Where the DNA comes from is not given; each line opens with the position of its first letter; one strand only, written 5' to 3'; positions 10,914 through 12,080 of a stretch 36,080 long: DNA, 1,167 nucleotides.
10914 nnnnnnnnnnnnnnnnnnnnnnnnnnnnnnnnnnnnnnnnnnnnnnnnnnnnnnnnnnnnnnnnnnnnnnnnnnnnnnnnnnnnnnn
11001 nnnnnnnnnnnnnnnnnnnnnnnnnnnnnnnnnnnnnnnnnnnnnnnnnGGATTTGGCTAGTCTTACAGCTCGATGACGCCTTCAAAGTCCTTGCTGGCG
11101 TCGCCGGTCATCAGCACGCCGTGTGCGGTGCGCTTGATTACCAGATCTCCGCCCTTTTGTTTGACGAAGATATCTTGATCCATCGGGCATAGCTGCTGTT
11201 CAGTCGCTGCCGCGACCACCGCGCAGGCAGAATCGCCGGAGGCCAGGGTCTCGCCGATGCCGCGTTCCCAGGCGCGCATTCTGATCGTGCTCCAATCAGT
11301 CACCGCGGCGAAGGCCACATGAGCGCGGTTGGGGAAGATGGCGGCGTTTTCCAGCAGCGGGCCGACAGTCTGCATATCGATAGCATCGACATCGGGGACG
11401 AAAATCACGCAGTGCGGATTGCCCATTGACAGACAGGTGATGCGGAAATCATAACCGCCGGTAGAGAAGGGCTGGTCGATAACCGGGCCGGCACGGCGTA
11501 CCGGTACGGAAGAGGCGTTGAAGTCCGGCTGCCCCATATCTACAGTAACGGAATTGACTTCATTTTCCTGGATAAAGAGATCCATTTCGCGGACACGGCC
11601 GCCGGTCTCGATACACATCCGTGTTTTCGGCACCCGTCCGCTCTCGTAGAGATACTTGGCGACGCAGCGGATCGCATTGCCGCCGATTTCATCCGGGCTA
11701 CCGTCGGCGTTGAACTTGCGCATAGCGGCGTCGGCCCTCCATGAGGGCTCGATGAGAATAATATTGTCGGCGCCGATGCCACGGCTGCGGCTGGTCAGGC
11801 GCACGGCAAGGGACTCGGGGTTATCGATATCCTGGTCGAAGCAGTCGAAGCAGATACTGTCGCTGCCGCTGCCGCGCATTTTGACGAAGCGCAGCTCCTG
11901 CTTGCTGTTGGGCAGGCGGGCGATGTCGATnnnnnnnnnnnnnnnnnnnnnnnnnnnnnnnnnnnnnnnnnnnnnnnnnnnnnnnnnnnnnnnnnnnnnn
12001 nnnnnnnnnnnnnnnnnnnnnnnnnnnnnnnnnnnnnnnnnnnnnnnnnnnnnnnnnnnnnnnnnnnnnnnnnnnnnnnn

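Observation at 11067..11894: carB fused in frame to a DapF-fold domain in which both catalytic cysteines are replaced (pseudo-epimerase)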

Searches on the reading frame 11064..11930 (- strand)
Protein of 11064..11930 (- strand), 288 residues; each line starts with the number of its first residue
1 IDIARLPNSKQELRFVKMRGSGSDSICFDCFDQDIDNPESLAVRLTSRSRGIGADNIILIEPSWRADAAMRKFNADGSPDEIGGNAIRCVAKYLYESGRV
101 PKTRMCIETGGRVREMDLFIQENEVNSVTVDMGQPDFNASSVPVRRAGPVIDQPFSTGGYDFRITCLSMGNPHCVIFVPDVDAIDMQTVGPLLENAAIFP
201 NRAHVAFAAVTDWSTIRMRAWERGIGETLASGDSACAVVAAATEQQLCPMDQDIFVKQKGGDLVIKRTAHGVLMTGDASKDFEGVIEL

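Call 3: search_protein_families(library=pfam, proteins=[window:11064-11930:-], max_evalue=0.01)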
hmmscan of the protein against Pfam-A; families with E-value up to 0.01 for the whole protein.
window:11064-11930:- (288 aa): 1 family
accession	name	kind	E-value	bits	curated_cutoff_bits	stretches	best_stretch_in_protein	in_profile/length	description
PF01678.24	DAP_epimerase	-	9.6e-45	152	34.7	2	166-279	2-119/121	Diaminopimelate epimerase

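Call 4: search_protein_families(library=ncbifam, proteins=[window:11064-11930:-], max_evalue=0.01)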
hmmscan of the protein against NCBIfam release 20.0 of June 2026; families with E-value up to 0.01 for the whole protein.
window:11064-11930:- (288 aa): 2 families
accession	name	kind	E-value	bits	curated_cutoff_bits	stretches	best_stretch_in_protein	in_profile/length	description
TIGR00652.1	DapF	equivalog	4.8e-65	219.7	114.65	1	14-286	2-268/270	diaminopimelate epimerase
NF038284.1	bifunc_DapF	exception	5.9e-22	78.2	350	1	54-264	43-239/254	bifunctional diaminopimelate epimerase/glutamate racemase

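Call 5: search_solved_structures(query=window:11064-11930:-, show_alignments=3, max_evalue=0.001)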
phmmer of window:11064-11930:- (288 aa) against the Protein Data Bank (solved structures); distinct sequences matched with E-value up to 0.001: 17.
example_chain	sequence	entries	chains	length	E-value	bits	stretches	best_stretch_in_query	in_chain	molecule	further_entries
2otn_A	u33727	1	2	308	4.1e-51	177.2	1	11-287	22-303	Diaminopimelate epimerase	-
6d13_A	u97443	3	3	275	3.2e-44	154.6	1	13-287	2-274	Diaminopimelate epimerase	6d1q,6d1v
5ygu_A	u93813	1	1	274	4.5e-44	154.1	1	14-287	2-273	Diaminopimelate epimerase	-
4ijz_A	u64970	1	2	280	4.9e-44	154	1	14-287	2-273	Diaminopimelate epimerase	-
4ik0_A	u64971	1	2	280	2e-43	152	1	14-287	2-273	Diaminopimelate epimerase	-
6vck_A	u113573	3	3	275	8.9e-43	149.9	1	13-287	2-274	Diaminopimelate epimerase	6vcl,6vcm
9mro_A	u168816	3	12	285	1e-42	149.6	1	13-285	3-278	Diaminopimelate epimerase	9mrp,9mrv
3ejx_A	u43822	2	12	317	9.3e-42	146.5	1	13-284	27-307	Diaminopimelate epimerase, chloroplastic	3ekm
8qzy_A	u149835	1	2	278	1.1e-40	143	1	12-287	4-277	Diaminopimelate epimerase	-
5ha4_A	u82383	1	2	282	8.4e-39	136.8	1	13-287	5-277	Diaminopimelate epimerase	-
2q9j_A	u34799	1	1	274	8.8e-39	136.7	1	14-287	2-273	Diaminopimelate epimerase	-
2q9h_A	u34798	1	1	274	1.7e-38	135.8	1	14-287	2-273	Diaminopimelate epimerase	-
1bwz_A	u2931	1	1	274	1.9e-38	135.6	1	14-287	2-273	PROTEIN (DIAMINOPIMELATE EPIMERASE)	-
1gqz_A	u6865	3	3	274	4.4e-38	134.4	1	14-287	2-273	DIAMINOPIMELATE EPIMERASE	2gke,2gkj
7vdy_A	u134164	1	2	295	1.8e-30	109.5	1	11-285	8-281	O-ureido-serine racemase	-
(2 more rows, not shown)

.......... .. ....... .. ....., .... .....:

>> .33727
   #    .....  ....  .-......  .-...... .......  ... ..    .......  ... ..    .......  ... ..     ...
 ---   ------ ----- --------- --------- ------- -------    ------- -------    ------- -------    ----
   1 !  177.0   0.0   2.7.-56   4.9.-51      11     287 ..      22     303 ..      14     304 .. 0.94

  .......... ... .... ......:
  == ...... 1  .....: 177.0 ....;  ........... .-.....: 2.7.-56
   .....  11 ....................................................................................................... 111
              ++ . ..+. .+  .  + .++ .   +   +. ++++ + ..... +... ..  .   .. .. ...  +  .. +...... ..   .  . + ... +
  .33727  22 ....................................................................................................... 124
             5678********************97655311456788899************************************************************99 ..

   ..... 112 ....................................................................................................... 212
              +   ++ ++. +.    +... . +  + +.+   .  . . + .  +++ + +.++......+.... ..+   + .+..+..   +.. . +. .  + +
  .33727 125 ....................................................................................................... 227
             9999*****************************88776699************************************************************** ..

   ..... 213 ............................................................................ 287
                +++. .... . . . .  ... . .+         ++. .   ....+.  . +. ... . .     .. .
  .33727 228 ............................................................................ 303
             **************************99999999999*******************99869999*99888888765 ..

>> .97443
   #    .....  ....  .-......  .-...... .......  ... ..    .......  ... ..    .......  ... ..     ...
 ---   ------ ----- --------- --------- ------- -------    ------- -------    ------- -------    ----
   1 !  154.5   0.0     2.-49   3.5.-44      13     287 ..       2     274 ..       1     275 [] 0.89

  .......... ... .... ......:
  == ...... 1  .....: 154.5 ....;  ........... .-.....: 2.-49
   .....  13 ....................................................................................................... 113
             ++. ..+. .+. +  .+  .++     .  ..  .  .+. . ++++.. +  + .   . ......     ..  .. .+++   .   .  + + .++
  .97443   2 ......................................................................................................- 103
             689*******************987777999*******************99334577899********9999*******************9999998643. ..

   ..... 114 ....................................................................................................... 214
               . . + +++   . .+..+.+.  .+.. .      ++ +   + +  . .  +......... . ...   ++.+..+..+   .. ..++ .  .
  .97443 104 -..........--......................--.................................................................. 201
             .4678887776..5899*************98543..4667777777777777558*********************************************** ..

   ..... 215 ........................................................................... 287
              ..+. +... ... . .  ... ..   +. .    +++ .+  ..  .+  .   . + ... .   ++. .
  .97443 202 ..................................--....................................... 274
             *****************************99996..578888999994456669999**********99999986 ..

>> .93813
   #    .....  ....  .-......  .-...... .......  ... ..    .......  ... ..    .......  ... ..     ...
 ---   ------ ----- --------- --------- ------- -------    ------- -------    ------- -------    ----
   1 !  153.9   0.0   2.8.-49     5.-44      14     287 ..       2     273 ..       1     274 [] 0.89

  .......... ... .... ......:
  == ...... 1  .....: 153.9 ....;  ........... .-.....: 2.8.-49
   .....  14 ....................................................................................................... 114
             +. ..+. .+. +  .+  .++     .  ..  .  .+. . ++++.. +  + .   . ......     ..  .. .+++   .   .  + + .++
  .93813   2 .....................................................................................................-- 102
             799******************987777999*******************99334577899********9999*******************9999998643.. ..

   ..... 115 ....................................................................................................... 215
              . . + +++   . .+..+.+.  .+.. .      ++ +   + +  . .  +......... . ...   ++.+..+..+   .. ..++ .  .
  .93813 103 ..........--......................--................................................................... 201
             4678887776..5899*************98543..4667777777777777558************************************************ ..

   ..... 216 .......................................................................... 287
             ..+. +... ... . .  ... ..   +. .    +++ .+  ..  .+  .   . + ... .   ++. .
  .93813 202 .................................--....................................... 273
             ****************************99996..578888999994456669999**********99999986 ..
